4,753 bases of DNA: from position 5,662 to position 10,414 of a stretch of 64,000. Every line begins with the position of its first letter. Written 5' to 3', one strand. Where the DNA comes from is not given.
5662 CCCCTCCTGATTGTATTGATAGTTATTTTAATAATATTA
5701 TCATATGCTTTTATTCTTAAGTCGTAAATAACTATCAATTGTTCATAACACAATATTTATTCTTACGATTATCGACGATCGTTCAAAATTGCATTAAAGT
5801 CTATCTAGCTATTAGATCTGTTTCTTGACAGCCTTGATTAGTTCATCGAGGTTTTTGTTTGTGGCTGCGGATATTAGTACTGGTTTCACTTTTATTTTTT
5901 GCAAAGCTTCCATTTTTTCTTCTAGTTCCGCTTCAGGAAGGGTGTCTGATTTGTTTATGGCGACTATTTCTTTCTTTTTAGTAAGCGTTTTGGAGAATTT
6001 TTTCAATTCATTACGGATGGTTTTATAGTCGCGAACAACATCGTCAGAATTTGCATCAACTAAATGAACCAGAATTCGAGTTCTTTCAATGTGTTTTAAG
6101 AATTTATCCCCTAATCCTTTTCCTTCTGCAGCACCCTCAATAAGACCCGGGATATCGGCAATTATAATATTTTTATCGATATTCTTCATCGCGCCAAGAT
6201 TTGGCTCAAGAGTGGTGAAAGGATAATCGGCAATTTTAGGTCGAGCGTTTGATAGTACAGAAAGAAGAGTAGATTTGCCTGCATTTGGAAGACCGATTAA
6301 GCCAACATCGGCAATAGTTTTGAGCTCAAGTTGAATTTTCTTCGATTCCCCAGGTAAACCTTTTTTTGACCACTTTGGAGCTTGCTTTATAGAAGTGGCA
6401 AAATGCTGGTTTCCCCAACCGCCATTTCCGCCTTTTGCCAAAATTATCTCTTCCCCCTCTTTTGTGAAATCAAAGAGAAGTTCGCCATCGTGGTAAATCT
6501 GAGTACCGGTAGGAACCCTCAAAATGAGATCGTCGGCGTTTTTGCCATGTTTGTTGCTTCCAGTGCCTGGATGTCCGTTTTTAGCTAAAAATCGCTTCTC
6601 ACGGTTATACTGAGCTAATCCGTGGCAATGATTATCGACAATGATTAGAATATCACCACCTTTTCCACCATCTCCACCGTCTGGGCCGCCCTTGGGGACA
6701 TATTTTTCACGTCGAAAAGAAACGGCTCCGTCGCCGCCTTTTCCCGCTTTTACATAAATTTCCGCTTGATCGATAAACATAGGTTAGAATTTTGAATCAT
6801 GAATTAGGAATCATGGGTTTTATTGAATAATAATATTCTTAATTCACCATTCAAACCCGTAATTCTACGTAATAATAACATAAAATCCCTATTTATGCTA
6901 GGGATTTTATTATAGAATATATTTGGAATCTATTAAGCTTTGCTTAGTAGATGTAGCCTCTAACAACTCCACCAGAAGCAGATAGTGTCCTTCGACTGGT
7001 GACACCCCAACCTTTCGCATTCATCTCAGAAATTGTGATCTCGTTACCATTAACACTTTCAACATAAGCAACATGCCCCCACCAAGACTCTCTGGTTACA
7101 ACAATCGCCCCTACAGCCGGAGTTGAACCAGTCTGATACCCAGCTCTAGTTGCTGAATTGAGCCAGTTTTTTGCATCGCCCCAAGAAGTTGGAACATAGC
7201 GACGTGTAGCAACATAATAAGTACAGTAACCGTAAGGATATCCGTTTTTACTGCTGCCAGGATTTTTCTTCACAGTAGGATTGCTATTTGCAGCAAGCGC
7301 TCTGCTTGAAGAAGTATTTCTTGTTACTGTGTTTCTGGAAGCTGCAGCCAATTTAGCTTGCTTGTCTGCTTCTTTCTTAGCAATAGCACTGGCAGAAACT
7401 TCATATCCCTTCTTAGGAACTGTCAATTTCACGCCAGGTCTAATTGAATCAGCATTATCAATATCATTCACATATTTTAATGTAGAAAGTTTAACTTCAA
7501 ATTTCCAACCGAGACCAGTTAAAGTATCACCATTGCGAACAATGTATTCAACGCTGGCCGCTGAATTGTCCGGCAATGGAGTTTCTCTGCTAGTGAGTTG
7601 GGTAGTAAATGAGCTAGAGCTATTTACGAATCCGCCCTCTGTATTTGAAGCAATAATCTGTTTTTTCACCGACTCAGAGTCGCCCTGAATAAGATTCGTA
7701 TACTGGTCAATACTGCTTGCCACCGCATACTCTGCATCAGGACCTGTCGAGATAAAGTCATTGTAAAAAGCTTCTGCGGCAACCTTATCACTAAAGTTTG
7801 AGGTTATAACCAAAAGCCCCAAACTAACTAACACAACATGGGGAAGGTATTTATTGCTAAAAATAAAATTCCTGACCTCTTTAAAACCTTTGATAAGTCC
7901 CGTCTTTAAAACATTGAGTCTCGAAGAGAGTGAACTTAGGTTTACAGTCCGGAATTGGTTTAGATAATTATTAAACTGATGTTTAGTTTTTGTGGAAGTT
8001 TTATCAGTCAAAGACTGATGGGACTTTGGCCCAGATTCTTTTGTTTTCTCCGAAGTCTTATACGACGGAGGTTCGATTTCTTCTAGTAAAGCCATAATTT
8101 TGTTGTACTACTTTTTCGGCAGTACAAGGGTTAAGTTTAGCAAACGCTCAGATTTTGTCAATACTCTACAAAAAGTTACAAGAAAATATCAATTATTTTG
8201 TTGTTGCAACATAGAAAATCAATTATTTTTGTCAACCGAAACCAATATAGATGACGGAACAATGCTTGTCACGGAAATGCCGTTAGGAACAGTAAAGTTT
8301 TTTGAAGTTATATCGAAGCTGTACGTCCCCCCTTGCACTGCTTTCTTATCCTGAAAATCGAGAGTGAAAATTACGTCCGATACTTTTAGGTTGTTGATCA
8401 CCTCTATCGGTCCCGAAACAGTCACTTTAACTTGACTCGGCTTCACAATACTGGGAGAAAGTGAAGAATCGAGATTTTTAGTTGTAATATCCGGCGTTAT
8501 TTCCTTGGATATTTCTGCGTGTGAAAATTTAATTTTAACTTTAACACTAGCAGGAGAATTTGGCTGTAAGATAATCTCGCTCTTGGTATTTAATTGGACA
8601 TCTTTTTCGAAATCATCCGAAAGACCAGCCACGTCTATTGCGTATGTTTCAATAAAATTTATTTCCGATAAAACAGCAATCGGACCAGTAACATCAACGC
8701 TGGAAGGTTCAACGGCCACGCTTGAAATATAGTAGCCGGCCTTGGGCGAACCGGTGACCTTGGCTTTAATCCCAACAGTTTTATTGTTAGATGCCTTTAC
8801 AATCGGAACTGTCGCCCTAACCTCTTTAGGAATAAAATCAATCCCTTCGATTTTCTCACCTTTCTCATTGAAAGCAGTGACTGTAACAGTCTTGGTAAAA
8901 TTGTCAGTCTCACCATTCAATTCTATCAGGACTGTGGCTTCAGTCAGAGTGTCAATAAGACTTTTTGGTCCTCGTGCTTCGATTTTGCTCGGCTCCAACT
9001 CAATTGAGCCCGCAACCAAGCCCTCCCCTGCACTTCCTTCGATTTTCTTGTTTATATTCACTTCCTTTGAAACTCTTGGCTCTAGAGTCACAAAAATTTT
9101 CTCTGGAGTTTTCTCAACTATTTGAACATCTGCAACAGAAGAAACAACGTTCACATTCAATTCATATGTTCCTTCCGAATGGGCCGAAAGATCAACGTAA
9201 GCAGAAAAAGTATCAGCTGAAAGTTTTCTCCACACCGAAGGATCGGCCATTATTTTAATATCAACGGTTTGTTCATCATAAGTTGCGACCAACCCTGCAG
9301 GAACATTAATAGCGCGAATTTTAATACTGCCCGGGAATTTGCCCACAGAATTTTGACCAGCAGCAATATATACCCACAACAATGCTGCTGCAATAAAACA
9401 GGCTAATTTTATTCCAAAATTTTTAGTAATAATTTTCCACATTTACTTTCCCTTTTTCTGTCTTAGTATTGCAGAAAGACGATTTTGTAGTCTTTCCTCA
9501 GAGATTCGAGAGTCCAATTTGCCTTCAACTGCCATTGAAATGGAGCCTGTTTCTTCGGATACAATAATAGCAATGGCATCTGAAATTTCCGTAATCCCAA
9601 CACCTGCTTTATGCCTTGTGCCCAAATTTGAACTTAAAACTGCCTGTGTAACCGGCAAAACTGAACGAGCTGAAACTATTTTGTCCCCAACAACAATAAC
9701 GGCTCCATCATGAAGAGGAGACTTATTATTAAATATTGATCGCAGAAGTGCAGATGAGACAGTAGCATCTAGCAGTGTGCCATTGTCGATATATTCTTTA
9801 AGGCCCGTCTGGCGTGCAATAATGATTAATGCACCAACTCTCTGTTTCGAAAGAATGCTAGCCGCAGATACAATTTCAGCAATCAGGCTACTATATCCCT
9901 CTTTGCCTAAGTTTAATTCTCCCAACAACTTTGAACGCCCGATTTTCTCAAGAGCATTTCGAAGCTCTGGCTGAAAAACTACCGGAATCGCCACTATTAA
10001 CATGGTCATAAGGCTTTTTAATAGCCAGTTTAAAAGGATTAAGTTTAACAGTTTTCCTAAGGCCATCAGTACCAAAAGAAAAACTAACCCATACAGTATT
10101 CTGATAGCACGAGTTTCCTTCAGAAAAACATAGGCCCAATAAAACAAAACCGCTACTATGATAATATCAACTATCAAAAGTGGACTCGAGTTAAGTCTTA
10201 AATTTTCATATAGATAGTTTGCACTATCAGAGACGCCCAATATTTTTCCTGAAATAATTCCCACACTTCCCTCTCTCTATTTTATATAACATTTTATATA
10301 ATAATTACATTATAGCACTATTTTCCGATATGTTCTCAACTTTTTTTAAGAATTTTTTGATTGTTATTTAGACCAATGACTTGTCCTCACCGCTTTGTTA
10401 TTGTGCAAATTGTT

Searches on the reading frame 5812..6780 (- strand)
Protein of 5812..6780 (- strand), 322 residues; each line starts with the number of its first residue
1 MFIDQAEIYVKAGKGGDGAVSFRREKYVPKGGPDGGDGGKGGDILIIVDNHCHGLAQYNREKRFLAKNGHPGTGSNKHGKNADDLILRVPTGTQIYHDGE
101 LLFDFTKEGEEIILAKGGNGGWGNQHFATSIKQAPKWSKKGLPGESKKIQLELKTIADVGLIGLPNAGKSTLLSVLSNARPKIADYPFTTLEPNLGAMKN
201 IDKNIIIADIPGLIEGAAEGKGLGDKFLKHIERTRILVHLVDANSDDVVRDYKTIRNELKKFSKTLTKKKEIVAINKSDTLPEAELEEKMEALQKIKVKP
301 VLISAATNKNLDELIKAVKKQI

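Call 90: search_protein_families(library=pfam, proteins=[window:5812-6780:-], max_evalue=0.0001)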
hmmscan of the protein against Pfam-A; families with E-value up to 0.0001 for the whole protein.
window:5812-6780:- (322 aa): 6 families
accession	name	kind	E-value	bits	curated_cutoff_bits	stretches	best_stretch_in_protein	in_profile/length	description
PF01018.28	GTP1_OBG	-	3.3e-57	192.9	27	1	3-155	1-155/155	GTP1/OBG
PF01926.29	MMR_HSR1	-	1.9e-27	96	21.9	1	158-277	1-113/113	50S ribosome-binding GTPase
PF02421.24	FeoB_N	-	1.7e-14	54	27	1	159-317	3-155/156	Ferrous iron transport protein B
PF00025.27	Arf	-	2.1e-05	24.5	22.3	1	160-319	18-171/174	ADP-ribosylation factor family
PF00009.33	GTP_EFTU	-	5.4e-05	23.3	26.5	0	257-320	111-184/188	Elongation factor Tu GTP binding domain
PF04670.18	Gtr1_RagA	-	9.5e-05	22.4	22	0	161-294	4-137/232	Gtr1/RagA G protein conserved region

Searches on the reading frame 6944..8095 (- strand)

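Call 90: search_protein_families(library=pfam, proteins=[window:6944-8095:-], max_evalue=0.0001)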
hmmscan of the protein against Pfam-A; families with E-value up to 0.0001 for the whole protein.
window:6944-8095:- (383 aa): 2 families
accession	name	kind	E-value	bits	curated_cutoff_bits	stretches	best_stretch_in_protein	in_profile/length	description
PF05257.22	CHAP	-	7.2e-19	68.5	26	1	283-359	3-81/81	CHAP domain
PF01476.26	LysM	-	2.3e-07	31.1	20.9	1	184-227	1-43/43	LysM domain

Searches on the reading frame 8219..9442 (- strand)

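Call 90: search_protein_families(library=pfam, proteins=[window:8219-9442:-], max_evalue=0.0001)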
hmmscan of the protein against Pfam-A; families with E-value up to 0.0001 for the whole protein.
window:8219-9442:- (407 aa): 1 family
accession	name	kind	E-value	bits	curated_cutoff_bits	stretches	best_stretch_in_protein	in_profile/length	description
PF07949.17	YbbR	-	2.4e-33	114.7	22.3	3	225-304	3-81/81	YbbR-like protein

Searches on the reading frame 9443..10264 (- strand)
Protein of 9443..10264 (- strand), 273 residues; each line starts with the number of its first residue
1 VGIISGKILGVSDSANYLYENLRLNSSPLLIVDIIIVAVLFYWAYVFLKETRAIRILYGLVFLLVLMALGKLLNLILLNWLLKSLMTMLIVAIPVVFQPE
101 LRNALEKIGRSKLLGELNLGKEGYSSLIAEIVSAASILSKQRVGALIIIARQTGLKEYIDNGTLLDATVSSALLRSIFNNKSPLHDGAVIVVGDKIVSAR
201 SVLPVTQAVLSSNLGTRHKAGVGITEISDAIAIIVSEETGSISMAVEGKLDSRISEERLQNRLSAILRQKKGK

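Call 90: search_protein_families(library=pfam, proteins=[window:9443-10264:-], max_evalue=0.0001)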
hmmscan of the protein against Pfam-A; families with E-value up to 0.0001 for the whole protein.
window:9443-10264:- (273 aa): 2 families
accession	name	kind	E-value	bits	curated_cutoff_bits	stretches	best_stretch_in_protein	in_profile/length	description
PF02457.21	DAC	-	5.4e-39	132.9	27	1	133-250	2-119/119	DisA bacterial checkpoint controller nucleotide-binding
PF19293.4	CdaA_N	-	1.4e-07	32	23.8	1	31-100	10-80/81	CdaA N-terminal transmembrane domain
